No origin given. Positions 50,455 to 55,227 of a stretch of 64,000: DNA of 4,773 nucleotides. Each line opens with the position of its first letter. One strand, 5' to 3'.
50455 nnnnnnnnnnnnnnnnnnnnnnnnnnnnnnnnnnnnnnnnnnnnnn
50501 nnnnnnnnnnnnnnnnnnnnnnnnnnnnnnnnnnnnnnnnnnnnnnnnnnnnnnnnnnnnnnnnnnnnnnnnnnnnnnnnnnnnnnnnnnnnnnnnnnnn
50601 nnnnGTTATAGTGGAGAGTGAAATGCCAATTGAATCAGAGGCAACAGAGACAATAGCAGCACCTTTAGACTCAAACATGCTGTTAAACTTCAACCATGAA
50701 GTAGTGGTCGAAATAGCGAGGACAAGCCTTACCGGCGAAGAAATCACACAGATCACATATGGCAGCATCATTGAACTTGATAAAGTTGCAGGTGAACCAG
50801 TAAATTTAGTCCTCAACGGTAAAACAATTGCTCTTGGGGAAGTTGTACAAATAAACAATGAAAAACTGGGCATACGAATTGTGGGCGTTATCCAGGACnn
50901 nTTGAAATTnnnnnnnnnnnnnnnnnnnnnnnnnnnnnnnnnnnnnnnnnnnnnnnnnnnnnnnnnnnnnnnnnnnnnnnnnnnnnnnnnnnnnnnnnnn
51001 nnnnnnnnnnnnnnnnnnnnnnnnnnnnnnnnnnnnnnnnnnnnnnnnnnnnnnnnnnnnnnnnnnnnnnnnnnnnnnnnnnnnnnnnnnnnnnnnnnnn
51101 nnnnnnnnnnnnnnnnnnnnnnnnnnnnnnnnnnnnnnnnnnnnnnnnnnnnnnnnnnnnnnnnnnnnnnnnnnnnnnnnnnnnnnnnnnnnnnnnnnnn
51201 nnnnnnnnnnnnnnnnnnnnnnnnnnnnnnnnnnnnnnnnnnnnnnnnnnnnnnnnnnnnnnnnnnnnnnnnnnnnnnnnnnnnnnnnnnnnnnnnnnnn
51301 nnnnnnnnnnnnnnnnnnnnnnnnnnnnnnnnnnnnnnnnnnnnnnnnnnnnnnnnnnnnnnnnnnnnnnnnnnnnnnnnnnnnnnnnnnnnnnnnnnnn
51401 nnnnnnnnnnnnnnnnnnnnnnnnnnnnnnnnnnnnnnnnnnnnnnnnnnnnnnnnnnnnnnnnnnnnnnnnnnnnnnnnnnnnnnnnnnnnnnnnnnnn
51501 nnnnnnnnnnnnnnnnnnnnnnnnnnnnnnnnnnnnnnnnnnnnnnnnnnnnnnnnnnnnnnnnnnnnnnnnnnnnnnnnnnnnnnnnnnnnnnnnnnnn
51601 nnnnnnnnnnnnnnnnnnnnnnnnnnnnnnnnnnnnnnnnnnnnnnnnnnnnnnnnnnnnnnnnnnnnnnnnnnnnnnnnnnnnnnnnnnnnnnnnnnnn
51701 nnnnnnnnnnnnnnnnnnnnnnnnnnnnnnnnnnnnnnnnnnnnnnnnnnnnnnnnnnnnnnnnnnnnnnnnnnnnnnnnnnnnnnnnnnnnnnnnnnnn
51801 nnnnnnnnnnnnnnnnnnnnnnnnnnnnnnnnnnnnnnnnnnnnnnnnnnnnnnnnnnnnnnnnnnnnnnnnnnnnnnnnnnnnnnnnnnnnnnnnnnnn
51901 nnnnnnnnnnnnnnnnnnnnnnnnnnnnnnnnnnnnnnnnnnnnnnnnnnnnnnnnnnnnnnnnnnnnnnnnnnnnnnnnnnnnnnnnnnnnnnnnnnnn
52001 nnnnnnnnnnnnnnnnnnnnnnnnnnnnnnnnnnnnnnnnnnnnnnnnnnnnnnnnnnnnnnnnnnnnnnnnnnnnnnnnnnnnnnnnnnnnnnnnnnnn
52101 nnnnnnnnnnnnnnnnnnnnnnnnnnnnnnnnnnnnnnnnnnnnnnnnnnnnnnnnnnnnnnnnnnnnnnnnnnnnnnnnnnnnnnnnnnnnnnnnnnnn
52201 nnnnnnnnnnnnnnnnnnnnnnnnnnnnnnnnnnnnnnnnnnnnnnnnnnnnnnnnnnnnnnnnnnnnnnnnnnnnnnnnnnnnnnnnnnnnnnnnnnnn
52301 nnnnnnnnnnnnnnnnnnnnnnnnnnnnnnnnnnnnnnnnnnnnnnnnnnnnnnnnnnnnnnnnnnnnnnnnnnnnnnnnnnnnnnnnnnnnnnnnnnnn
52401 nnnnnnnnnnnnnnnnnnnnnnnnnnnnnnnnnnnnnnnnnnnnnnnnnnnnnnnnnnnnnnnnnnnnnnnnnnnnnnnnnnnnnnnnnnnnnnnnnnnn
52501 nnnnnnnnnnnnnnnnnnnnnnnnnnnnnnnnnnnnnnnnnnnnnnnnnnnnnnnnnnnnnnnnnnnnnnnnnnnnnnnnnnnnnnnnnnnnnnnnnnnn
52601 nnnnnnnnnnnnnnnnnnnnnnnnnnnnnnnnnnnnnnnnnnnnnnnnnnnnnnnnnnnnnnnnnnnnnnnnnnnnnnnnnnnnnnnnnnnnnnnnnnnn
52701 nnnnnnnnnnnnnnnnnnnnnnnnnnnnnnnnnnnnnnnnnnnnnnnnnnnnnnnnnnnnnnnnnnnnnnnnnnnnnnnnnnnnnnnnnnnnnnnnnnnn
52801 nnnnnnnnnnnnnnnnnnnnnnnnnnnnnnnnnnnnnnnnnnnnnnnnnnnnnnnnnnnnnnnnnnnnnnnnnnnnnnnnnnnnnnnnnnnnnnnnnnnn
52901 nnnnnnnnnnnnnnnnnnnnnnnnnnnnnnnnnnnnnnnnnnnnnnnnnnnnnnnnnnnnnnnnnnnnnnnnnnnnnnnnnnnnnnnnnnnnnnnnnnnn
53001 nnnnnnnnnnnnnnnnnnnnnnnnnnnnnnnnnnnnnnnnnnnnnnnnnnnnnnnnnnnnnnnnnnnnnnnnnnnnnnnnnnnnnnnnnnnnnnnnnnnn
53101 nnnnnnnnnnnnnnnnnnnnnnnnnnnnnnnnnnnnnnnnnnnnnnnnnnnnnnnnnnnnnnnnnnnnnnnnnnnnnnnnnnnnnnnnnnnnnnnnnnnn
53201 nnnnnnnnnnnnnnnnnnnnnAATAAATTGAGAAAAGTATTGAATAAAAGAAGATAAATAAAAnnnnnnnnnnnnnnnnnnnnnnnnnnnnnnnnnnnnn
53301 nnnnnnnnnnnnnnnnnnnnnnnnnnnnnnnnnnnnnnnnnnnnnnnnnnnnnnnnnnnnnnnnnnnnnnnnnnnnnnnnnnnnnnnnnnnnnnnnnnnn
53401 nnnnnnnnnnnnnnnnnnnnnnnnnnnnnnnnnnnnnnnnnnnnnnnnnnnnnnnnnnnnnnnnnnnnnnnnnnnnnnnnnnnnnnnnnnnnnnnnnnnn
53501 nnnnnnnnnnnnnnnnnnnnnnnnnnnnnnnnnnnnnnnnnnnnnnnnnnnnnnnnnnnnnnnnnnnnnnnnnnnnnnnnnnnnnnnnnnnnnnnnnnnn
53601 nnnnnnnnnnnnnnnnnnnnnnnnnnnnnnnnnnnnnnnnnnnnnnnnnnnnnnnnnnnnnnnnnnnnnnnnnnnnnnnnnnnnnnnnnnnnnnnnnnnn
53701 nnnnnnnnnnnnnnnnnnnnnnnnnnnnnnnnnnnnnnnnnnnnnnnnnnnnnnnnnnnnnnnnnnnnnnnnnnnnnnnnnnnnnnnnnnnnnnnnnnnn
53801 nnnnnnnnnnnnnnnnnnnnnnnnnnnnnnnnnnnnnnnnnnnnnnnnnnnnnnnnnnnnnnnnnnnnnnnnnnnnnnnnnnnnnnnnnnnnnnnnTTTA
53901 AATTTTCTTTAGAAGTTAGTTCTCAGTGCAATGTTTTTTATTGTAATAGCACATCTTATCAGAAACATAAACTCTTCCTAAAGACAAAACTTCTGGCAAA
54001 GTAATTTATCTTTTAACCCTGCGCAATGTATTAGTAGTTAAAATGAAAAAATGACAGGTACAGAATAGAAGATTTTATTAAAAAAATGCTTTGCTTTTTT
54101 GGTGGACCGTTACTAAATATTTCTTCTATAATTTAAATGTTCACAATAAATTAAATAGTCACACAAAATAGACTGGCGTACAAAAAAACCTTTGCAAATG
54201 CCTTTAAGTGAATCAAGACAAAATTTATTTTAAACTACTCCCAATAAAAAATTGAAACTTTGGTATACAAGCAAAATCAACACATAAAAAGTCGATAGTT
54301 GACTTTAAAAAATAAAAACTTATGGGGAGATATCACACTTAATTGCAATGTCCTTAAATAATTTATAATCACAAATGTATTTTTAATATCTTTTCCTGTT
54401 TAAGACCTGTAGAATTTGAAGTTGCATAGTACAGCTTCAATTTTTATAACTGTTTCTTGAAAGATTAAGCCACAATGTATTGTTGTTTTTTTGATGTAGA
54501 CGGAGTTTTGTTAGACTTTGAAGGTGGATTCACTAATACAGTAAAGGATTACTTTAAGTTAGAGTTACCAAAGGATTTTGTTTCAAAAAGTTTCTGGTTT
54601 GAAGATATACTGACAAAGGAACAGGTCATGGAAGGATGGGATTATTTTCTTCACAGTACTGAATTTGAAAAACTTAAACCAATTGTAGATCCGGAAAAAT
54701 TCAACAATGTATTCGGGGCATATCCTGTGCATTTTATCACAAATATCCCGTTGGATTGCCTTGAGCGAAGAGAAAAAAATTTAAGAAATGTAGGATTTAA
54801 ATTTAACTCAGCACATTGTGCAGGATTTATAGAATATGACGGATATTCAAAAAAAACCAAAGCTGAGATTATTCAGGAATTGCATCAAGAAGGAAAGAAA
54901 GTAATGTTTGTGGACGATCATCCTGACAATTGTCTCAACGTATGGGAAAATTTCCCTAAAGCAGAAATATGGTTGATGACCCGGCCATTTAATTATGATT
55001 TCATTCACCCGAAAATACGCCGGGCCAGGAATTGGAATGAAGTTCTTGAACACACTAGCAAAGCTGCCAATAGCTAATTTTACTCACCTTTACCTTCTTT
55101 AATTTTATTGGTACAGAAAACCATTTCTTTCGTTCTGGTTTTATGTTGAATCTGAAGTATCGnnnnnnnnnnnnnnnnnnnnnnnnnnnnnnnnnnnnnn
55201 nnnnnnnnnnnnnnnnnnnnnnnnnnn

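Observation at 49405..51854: Isolated FliN(SpoA)-FliM-like gene pair, with FliN fused to a 430-aa poly-acidic repeat domain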

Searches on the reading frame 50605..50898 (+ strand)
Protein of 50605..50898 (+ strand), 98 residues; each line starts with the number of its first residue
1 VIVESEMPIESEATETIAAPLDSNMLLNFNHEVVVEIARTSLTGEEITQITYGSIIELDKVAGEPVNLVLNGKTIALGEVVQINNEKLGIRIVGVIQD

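Call 85: search_solved_structures(query=window:50605-50898:+, max_evalue=0.001, show_alignments=3)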
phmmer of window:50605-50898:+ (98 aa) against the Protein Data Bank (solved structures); distinct sequences matched with E-value up to 0.001: 7.
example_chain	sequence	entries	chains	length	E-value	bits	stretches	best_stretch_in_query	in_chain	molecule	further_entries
1o6a_A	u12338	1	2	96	7e-16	61.8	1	19-96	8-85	putative flagellar motor switch protein FliN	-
1yab_A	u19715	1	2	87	2.8e-15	59.9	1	25-96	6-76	chemotaxis protein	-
8umd_D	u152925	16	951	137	8.2e-13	52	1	19-96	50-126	Flagellar motor switch protein FliN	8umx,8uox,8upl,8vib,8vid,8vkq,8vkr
4yxb_A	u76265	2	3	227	1.8e-12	50.9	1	19-96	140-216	Flagellar motor switch protein FliM,Flagellar motor switch protein FliN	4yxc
4yxb_D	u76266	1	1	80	3.5e-11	46.8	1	36-96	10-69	FliM::FliN fragment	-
5xrw_C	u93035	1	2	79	1.5e-05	28.9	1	33-94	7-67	FliY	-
5xrw_A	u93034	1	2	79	6.2e-05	26.9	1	36-95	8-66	FliN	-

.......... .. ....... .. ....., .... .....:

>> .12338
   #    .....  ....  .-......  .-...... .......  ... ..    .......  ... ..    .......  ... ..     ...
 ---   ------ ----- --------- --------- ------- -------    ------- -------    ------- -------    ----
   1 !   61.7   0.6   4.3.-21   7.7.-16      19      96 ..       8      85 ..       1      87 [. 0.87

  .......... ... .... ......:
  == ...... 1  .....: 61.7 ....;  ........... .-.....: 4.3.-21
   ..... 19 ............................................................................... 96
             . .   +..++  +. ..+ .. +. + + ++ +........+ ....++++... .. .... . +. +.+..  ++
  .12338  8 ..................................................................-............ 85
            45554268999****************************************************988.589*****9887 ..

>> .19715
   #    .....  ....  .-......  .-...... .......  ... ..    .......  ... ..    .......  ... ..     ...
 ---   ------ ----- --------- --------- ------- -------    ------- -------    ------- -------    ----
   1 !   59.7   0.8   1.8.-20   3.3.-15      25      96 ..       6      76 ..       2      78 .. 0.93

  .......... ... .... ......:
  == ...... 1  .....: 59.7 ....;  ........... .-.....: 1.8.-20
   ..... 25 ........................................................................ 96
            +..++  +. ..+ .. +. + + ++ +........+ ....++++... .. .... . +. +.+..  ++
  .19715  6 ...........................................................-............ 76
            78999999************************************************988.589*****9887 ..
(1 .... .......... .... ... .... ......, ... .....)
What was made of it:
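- PDB sequence hits are all flagellar FliN or FliY (call 85).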

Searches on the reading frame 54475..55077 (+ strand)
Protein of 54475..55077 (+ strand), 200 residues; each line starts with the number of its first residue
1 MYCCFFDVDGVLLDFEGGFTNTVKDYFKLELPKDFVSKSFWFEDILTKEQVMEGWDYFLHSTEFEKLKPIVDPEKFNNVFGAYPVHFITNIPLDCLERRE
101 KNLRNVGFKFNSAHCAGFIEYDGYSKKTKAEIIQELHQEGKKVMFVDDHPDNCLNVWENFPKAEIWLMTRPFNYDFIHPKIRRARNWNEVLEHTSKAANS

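Call 10: search_protein_families(library=pfam, proteins=[window:54475-55077:+], max_evalue=0.001)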
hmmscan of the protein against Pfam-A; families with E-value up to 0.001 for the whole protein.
window:54475-55077:+ (200 aa): 2 families
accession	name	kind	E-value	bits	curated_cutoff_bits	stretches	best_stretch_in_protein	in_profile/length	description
PF00702.32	Hydrolase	-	1.4e-05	26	26.4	0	3-26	3-26/191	haloacid dehalogenase-like hydrolase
PF06941.18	NT5C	-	1.4e-05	25.4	24.8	0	4-75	4-74/180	5' nucleotidase, deoxy (Pyrimidine), cytosolic type C protein (NT5C)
